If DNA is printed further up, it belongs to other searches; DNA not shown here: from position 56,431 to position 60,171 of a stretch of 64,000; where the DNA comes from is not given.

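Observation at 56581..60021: Novel ~50-aa Cys-rich repeat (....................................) x ~16 with an embedded CHRD domain and N-terminal dockerin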

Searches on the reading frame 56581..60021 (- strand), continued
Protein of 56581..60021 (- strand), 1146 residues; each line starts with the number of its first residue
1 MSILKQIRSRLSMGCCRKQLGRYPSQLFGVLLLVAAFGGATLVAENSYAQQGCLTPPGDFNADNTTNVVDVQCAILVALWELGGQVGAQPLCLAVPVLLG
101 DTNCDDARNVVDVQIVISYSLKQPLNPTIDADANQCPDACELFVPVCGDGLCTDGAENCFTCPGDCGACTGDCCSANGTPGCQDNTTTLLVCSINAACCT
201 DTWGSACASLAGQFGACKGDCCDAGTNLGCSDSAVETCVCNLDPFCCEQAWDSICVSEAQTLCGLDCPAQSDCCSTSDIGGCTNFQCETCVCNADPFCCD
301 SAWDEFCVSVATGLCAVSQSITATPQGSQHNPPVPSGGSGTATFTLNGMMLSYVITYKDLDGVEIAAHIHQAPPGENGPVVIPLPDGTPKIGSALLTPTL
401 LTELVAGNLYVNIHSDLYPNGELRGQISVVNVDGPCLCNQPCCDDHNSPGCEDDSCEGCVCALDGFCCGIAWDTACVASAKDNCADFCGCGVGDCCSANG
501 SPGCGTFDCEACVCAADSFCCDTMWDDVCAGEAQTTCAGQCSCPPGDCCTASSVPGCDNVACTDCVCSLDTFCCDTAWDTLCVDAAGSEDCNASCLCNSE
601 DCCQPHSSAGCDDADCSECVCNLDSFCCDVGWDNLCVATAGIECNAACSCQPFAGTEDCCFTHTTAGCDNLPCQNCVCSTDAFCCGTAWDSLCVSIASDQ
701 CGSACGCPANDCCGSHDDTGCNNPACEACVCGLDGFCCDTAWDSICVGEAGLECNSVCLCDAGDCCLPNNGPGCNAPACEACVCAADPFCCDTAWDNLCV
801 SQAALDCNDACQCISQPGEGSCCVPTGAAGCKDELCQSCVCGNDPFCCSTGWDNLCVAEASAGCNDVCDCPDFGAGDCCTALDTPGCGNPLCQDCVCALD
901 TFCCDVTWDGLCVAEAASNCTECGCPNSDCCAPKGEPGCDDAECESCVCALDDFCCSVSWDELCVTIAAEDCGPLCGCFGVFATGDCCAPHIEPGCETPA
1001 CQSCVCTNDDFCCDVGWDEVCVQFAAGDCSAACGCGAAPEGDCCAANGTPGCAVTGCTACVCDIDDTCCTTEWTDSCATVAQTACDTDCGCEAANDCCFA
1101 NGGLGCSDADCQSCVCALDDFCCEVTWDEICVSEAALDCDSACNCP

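Call 46: find_related_loci(query=window:56584-60021:-, collection=genome_contigs, flank=6000)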
Query window:56584-60021:- (1146 aa) in genome_contigs; peptide patterns used: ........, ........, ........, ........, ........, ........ (x = any residue, [..] = any of these).
95 stretches matched a pattern; 90 encode a relative of the query (tblastn E <= 1e-3); the best 80 are kept; 79 distinct loci.
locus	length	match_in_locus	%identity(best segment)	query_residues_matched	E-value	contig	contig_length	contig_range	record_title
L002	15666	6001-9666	31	129-1146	5e-93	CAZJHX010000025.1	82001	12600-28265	MAG TPA_asm: uncultured Myxococcales bacterium isolate binchicken_co141_27 genome assembly, contig: NODE_1045_length_820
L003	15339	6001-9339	31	23-1146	5e-91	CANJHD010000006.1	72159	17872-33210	MAG: Planctomycetaceae bacterium isolate RH-20apr16-197 genome assembly, contig: RH-20APR16-C382, whole genome shotgun s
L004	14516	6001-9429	38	149-1146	3e-91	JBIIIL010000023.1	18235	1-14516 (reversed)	MAG: Phycisphaerales bacterium isolate ME2001-09-10pf_3300042914_group1_bin105 Rohwer_bin1606_scaffold_1209_c2, whole ge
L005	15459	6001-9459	38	149-1142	6e-91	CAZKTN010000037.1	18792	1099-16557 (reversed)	MAG TPA_asm: uncultured Isosphaeraceae bacterium isolate SRP319275_co3_206 genome assembly, contig: NODE_3271_length_187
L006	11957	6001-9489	35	22-1146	6e-85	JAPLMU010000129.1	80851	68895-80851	MAG: Planctomycetota bacterium isolate LacPavin_0818_WC50_MAG_60_40 LacPavin_0818_WC50_scaffold_37200, whole genome shot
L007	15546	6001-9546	34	29-1146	1e-90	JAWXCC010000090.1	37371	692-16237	MAG: Phycisphaerae bacterium isolate MP9P1.153 k99_668029, whole genome shotgun sequence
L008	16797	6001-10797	34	130-1144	1e-135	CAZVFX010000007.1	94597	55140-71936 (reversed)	MAG TPA_asm: uncultured Myxococcales bacterium isolate binchicken_co141_516 genome assembly, contig: NODE_759_length_945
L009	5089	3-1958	38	161-1142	6e-66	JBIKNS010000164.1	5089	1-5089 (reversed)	MAG: Phycisphaerales bacterium isolate ME2014-10-05_3300035664_group5_bin91 Rohwer_bin1607_scaffold_14030_c1, whole geno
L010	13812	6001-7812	40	71-1143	2e-59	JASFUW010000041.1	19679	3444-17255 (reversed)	MAG: Phycisphaerae bacterium isolate D1105M12metaG_Bin_242 D1105M12metaG_FD_scaffold_138_c1, whole genome shotgun sequen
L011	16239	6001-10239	32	165-1135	1e-54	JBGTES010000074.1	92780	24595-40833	MAG: Flavobacteriales bacterium isolate JTS-RE173 k141_2410195, whole genome shotgun sequence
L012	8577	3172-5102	41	149-1142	6e-60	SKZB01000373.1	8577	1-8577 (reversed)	MAG: Phycisphaerales bacterium isolate CSSed162cmB_312 CSSed16-2cmB-34331, whole genome shotgun sequence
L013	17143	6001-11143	37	7-1146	6e-45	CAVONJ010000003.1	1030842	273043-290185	MAG: uncultured Planctomycetota bacterium isolate MFD09779.bin.2.93 genome assembly, contig: contig_17130, whole genome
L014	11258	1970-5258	39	149-1146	1e-69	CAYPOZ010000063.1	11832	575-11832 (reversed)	MAG TPA_asm: uncultured Isosphaeraceae bacterium isolate binchicken_co113_65 genome assembly, contig: NODE_6444_length_1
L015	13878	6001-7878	37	149-1146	4e-43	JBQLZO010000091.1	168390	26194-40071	MAG: Phycisphaerales bacterium isolate bin_1305 contig_91, whole genome shotgun sequence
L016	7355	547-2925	33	158-1145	2e-42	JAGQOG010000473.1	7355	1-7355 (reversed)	MAG: Phycisphaerales bacterium isolate HKST-UBA08 k127_3662699, whole genome shotgun sequence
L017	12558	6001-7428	34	162-1146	1e-38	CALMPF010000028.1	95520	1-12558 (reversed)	MAG TPA_asm: uncultured Planctomycetia bacterium isolate SRR2107179_bin.59_CONCOCT_v1.1_MAG genome assembly, contig: ERZ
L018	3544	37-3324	30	132-1146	6e-34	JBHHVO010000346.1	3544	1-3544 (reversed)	MAG: Phycisphaerae bacterium isolate S.4.sp2_bin.12 NODE_14240_length_3544_cov_5.392949, whole genome shotgun sequence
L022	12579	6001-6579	47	171-1146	3e-27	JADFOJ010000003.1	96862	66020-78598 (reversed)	MAG: Planctomycetota bacterium isolate B68T1L10 B68T1L10_NODE87, whole genome shotgun sequence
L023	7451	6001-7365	35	172-1146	7e-27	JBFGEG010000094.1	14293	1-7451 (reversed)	MAG: Phycisphaerales bacterium isolate Mix_sand02.2020.12.D.74 k141_2437919_length_14293_cov_14.2046, whole genome shotg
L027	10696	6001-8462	32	161-1146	2e-25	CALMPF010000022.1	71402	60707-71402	MAG TPA_asm: uncultured Planctomycetia bacterium isolate SRR2107179_bin.59_CONCOCT_v1.1_MAG genome assembly, contig: ERZ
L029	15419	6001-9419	45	132-1146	1e-24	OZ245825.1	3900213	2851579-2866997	MAG: Phycisphaerales bacterium isolate 917af7ce-00be-44aa-be86-61d2f5bd4306 genome assembly, chromosome: 1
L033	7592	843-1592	36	165-1146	4e-23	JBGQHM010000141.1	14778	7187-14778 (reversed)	MAG: Candidatus Binatia bacterium isolate OBJ2_061818_070_72 k141_1249470_length_14778_cov_13.3670, whole genome shotgun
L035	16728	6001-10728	33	55-1146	1e-24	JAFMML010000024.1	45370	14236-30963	MAG: Planctomycetota bacterium isolate DEBay_Sum29DG08_11 NODE_180_length_45370_cov_9.07258, whole genome shotgun sequen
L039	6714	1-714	41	162-1146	6e-20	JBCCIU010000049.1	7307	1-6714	MAG: Pseudomonadota bacterium isolate P01_B01_bin.98 k141_1692441_length_7307_cov_17.0000, whole genome shotgun sequence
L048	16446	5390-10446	32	167-1146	1e-23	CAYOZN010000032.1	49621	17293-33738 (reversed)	MAG TPA_asm: uncultured Planctomycetaceae bacterium isolate SRP193661_co1_94 genome assembly, contig: NODE_761_length_49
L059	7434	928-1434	42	166-1146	5e-12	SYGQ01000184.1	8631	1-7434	MAG: Planctomycetia bacterium isolate F1-60-MAGs105 F1-60__c454030, whole genome shotgun sequence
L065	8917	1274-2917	53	219-1146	4e-10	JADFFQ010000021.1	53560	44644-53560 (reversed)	MAG: Planctomycetota bacterium isolate B28T1B8 B28T1B8_NODE808, whole genome shotgun sequence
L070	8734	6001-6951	28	437-1146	9e-9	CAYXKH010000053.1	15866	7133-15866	MAG TPA_asm: uncultured Isosphaeraceae bacterium isolate SRP128246_co1_303 genome assembly, contig: NODE_8173_length_158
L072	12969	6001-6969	43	466-1146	1e-8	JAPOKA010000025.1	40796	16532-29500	MAG: bacterium isolate bin77 NODE_25_length_40796_cov_4.110980, whole genome shotgun sequence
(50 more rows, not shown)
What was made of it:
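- Tried and rejected: It worked with the single protein (call 46).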

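Call 48: find_encoding_contigs(protein=P0030, flank=10000, max_places=2)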
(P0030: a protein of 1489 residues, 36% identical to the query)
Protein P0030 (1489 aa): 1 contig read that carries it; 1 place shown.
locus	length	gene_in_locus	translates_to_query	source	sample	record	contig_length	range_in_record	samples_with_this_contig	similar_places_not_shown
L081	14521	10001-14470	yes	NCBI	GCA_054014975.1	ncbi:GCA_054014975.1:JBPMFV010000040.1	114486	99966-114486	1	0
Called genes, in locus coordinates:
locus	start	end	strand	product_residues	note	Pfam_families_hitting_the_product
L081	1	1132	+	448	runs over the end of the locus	PF00152:tRNA-synt_2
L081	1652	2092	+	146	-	-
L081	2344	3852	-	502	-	PF00512:HisKA, PF02518:HATPase_c, PF14501:HATPase_c_5 (faint)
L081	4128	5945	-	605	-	PF13191:AAA_16 (faint), PF05157:MshEN, PF00437:T2SSE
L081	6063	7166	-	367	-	-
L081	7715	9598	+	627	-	-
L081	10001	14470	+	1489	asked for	PF07452:CHRD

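Call 49: find_encoding_contigs(protein=P0050, flank=10000, max_places=2)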
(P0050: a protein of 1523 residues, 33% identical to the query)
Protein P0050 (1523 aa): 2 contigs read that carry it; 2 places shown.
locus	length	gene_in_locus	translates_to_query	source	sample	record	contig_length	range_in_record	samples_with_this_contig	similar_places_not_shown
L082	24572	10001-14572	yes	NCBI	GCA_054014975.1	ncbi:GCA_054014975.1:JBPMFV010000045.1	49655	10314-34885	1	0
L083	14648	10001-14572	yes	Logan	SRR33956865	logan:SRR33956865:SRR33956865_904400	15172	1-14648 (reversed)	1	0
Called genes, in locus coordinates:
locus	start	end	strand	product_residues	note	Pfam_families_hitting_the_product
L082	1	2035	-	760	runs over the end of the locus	PF00526:Dicty_CTDC (faint)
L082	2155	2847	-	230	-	PF00005:ABC_tran, PF02463:SMC_N (faint), PF13191:AAA_16 (weak), PF13304:AAA_21 (faint)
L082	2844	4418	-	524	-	-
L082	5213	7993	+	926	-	-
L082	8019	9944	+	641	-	PF13646:HEAT_2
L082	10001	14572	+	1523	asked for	PF07452:CHRD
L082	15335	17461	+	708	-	PF17517:IgGFc_binding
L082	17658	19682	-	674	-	PF07719:TPR_2 (faint), PF13428:TPR_14 (faint), PF00637:Clathrin (faint), PF10602:RPN7 (faint), PF13181:TPR_8 (faint), PF13432:TPR_16 (weak), PF00069:Pkinase, PF07714:PK_Tyr_Ser-Thr, +1 more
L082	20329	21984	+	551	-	PF08668:HDOD, PF00990:GGDEF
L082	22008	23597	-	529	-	PF19864:Radical_SAM_N2, PF04055:Radical_SAM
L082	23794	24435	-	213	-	PF14347:DUF4399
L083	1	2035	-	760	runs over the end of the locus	PF00526:Dicty_CTDC (faint)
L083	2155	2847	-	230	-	PF00005:ABC_tran, PF02463:SMC_N (faint), PF13191:AAA_16 (weak), PF13304:AAA_21 (faint)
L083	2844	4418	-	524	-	-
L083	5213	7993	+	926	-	-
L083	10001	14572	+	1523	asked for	PF07452:CHRD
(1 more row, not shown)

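Call 70: find_encoding_contigs(protein=P0017, flank=8000, max_places=1)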
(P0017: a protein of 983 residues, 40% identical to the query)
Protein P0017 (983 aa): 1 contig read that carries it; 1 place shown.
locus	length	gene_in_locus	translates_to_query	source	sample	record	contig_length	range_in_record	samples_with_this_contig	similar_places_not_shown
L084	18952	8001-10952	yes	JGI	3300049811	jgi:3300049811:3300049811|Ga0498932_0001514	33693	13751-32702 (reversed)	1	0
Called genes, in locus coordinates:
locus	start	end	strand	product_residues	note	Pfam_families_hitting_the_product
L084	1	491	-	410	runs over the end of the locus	PF04055:Radical_SAM, PF06969:HemN_C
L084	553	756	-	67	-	-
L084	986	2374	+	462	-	PF00709:Adenylsucc_synt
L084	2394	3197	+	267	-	PF01255:Prenyltransf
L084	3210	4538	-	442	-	-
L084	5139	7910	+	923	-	PF13583:Reprolysin_4 (weak), PF13688:Reprolysin_5, PF13582:Reprolysin_3, PF14312:FG-GAP_2 (weak)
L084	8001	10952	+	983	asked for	PF26780:DUF8252 (faint)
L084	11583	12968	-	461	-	-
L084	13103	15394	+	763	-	PF05228:CHASE4, PF00512:HisKA, PF02518:HATPase_c, PF00072:Response_reg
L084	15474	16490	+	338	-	PF01916:DS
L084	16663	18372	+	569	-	PF00082:Peptidase_S8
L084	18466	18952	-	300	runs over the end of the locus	PF00491:Arginase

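Call 71: find_encoding_contigs(protein=P0062, flank=8000, max_places=1)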
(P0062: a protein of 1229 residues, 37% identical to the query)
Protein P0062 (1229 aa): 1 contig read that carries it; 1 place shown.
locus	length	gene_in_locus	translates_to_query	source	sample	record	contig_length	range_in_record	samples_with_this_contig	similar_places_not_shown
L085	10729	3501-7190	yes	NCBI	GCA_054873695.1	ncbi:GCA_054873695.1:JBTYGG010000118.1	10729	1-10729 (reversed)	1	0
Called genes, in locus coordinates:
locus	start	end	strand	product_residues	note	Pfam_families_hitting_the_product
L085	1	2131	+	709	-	PF00354:Pentaxin, PF13385:Laminin_G_3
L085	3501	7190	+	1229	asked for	PF13583:Reprolysin_4, PF13688:Reprolysin_5, PF13582:Reprolysin_3, PF26780:DUF8252 (faint)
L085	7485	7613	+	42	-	-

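Call 72: find_encoding_contigs(protein=P0088, flank=3000, max_places=1)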
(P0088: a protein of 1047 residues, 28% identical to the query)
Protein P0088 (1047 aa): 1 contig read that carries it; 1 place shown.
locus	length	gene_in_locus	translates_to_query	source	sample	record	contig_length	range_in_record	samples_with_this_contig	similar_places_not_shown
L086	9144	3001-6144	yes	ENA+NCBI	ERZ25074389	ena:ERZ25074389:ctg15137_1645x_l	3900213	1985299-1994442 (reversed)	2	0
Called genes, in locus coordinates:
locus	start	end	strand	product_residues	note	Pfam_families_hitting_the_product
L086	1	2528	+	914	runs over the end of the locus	PF26780:DUF8252 (weak)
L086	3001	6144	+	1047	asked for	PF26780:DUF8252 (faint)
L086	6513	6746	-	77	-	-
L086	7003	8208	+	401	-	PF01041:DegT_DnrJ_EryC1, PF01212:Beta_elim_lyase (weak), PF00155:Aminotran_1_2 (weak)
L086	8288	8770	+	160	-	-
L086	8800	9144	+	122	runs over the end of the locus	-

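Call 73: find_encoding_contigs(protein=P0010, flank=3000, max_places=1)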
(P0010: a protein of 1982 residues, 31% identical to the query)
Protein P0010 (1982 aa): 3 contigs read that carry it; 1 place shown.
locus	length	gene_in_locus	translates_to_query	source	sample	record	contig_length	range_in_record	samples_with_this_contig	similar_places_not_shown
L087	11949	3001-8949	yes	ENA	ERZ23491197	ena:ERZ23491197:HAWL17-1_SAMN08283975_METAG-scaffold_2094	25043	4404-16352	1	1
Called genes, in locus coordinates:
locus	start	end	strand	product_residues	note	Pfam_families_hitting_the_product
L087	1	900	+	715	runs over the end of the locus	PF03717:PBP_dimer, PF00905:Transpeptidase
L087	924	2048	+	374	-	PF01098:FTSW_RODA_SPOVE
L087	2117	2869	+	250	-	-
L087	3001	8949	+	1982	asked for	PF26780:DUF8252 (weak)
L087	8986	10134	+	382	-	PF13245:AAA_19 (faint), PF02881:SRP54_N, PF13604:AAA_30 (weak), PF00448:SRP54, PF01656:CbiA (faint)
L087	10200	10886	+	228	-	-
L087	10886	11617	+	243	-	-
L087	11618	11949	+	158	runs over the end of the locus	PF14229:DUF4332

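Call 74: find_encoding_contigs(protein=P0004, flank=3000, max_places=1)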
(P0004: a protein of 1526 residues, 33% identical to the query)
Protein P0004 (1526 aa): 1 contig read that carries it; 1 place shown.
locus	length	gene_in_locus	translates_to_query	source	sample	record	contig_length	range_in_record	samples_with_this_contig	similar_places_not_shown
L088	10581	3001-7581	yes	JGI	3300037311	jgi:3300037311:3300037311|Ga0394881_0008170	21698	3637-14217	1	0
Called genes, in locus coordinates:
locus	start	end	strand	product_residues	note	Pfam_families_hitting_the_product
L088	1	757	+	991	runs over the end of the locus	PF04151:PPC (faint)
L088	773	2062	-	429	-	PF07690:MFS_1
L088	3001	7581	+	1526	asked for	PF00404:Dockerin_1 (faint), PF26780:DUF8252 (faint)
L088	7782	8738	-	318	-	PF01066:CDP-OH_P_transf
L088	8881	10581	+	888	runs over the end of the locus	PF02739:5_3_exonuc_N, PF01367:5_3_exonuc, PF01612:DNA_pol_A_exo1, PF22619:DNA_polI_exo1 (weak), PF00476:DNA_pol_A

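Call 83: list_cluster_members(proteins=[P0001])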
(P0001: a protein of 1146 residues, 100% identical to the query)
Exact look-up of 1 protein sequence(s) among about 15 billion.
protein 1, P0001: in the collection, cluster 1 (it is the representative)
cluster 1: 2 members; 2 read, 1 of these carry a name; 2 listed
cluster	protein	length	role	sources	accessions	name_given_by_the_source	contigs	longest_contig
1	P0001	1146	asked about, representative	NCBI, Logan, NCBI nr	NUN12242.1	MAG: CHRD domain-containing protein [Myxococcales bacterium] | CHRD domain-containing protein [Myxococcales bacterium]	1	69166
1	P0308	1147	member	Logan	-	-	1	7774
